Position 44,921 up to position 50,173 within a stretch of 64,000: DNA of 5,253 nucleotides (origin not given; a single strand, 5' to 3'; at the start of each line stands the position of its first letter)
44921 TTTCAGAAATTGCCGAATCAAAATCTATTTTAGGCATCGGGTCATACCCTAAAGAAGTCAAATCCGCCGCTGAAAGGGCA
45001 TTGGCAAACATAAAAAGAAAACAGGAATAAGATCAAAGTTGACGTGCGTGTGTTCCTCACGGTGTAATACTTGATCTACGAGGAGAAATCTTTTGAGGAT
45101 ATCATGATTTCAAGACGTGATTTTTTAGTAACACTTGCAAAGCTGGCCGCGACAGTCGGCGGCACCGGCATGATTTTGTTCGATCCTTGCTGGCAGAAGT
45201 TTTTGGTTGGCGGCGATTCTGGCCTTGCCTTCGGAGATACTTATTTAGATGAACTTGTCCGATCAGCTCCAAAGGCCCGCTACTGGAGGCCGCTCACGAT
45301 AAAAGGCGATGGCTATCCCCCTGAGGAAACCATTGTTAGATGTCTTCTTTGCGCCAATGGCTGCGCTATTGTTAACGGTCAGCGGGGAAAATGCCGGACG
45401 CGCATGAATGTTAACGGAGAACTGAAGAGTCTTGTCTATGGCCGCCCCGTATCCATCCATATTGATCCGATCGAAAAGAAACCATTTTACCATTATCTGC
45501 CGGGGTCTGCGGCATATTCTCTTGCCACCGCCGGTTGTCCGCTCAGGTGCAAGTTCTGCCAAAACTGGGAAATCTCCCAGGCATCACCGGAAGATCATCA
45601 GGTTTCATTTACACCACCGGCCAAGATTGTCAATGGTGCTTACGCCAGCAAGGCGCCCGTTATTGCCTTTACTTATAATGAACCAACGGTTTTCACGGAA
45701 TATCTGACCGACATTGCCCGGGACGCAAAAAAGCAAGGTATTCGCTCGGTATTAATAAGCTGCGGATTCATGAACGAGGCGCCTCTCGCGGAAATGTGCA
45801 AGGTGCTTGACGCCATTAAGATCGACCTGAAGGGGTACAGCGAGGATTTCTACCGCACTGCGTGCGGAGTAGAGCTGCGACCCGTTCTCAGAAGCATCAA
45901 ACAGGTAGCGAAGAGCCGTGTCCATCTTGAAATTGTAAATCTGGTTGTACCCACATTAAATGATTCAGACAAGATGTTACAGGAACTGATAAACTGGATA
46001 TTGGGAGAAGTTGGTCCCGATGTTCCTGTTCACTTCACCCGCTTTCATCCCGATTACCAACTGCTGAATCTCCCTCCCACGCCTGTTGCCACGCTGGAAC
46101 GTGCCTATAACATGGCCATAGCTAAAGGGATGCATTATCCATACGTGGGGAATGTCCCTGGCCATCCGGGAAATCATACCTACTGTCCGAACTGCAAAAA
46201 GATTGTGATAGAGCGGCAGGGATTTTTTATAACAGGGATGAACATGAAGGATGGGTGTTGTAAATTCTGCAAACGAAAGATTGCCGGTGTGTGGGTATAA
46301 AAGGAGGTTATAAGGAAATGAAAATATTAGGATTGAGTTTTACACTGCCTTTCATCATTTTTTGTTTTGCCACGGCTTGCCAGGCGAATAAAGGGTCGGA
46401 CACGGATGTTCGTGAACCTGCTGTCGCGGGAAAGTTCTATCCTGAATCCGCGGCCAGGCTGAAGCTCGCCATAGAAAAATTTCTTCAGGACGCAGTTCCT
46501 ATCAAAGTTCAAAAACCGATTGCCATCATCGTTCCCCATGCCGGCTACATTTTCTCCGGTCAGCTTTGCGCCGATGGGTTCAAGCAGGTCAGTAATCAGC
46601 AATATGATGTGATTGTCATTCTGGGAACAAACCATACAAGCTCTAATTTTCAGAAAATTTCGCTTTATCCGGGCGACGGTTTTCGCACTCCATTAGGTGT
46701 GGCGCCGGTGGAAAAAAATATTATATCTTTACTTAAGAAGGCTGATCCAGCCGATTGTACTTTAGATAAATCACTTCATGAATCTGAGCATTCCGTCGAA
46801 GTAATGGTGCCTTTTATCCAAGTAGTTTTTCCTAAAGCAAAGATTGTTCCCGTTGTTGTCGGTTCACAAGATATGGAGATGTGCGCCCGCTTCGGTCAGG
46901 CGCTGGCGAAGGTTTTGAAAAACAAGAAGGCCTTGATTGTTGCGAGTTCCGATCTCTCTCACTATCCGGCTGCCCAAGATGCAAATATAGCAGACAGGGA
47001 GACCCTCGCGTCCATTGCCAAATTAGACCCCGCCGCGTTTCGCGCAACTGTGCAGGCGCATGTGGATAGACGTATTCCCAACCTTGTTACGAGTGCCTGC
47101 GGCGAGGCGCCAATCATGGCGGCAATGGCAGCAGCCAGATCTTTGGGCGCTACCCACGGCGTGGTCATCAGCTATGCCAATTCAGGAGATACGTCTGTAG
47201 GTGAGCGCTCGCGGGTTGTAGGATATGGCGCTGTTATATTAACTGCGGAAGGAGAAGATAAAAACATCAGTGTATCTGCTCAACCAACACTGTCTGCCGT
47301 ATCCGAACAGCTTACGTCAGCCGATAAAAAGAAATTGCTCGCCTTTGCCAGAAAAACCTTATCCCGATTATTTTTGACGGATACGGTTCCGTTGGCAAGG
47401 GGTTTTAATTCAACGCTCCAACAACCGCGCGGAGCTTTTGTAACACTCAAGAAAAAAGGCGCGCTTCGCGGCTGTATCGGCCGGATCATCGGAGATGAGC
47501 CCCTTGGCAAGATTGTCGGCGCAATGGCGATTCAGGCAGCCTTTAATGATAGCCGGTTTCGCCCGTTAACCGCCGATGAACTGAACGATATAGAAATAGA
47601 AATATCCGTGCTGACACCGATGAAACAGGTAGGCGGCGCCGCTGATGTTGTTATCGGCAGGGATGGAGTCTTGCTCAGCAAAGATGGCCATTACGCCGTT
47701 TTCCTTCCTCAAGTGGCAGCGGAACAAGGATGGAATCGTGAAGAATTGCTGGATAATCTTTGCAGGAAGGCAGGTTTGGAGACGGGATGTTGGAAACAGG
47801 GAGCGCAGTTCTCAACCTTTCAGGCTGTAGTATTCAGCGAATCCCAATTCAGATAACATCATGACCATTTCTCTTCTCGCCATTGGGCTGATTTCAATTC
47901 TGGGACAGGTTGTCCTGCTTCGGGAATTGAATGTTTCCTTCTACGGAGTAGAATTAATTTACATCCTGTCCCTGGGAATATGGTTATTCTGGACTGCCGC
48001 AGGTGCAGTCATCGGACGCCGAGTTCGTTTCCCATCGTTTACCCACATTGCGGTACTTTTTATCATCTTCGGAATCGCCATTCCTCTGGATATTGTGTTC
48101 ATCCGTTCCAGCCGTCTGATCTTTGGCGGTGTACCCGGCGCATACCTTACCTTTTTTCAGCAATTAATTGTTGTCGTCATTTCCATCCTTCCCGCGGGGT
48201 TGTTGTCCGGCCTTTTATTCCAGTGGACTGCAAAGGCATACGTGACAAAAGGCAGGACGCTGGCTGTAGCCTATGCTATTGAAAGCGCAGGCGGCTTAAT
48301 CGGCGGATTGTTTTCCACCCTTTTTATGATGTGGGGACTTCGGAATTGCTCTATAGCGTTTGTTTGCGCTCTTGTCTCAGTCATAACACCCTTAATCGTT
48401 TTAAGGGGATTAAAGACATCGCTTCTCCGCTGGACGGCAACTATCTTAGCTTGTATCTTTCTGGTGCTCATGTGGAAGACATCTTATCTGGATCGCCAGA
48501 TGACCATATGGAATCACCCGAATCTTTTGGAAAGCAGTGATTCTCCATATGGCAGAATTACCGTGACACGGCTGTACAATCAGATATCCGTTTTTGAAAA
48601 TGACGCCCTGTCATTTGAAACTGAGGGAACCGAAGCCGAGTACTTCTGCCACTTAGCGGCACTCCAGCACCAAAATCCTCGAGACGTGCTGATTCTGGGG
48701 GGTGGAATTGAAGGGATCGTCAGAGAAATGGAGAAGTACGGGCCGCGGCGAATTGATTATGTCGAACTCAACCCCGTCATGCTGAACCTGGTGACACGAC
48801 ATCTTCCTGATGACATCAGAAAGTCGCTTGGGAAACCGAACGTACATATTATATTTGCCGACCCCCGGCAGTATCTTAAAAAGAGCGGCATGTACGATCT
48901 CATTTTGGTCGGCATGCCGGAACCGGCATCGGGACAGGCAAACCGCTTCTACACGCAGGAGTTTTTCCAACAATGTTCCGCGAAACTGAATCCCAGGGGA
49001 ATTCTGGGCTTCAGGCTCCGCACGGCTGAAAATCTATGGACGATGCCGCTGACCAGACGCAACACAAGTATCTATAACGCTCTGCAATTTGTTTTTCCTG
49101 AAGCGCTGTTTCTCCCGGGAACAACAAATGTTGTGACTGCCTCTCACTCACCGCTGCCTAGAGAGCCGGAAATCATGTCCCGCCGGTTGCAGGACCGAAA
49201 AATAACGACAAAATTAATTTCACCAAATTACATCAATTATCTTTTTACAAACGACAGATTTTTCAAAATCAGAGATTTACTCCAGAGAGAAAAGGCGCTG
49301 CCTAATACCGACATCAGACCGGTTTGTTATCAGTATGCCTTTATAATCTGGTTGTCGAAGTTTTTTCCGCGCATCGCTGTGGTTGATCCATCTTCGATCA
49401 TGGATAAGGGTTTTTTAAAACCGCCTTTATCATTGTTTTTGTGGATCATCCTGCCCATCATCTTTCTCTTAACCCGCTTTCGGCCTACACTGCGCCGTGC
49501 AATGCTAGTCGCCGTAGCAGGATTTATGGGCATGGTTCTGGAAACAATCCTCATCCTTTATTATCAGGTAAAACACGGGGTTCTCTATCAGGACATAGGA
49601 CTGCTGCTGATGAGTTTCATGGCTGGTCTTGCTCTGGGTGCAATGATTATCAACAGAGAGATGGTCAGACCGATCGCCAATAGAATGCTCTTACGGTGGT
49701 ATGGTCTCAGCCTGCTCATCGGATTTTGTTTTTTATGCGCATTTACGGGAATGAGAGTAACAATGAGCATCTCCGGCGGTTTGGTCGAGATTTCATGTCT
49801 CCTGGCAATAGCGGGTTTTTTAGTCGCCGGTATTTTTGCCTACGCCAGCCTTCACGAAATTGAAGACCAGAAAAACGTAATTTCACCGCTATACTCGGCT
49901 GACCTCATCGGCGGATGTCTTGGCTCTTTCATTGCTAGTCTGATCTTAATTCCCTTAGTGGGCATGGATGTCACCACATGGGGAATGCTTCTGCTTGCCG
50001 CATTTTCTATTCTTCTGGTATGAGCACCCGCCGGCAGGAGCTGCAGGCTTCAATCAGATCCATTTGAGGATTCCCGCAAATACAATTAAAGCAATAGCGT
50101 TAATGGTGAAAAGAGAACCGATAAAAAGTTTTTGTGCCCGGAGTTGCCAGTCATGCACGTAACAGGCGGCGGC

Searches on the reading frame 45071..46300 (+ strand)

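Call 50: search_protein_families(library=pfam, proteins=[window:45071-46300:+], max_evalue=0.00001)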
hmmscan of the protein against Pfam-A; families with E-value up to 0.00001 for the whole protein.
window:45071-46300:+ (409 aa): 1 family
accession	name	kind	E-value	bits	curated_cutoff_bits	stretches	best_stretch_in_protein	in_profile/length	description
PF04055.27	Radical_SAM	-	2.1e-16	61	29.5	1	153-302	4-161/166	Radical SAM superfamily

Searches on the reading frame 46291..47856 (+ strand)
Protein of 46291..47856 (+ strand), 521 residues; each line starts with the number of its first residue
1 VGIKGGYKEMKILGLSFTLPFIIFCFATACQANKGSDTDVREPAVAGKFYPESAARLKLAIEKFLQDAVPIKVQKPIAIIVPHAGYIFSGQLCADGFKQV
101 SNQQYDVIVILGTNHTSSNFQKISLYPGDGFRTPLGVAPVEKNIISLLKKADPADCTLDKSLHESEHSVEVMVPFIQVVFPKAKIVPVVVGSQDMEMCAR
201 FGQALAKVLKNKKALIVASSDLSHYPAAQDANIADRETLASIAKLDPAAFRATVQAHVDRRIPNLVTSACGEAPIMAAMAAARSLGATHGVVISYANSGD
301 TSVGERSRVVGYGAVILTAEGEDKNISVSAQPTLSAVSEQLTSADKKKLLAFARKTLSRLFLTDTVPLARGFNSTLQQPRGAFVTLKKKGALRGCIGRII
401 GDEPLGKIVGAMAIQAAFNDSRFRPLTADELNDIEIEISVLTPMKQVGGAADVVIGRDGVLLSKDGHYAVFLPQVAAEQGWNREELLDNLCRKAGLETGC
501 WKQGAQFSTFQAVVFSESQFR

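Call 50: search_protein_families(library=pfam, proteins=[window:46291-47856:+], max_evalue=0.00001)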
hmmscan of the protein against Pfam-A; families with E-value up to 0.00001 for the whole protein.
window:46291-47856:+ (521 aa): 3 families
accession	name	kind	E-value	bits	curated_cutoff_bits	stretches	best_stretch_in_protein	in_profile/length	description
PF01875.22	Memo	-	2.8e-61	207.6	27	1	42-315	1-268/269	Memo-like protein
PF01871.22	AMMECR1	-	1.7e-50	171.2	25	1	351-515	2-168/168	AMMECR1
PF02900.23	LigB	-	5.3e-07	29.4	26.3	1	171-236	121-193/269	Catalytic LigB subunit of aromatic ring-opening dioxygenase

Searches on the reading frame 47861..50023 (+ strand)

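Call 50: search_protein_families(library=pfam, proteins=[window:47861-50023:+], max_evalue=0.00001)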
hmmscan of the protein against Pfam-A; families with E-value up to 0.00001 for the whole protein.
window:47861-50023:+ (720 aa): 1 family
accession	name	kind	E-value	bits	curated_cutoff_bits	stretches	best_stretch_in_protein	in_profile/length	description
PF01564.23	Spermine_synth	-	2.5e-17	63.5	22.9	1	258-382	4-128/186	Spermine/spermidine synthase domain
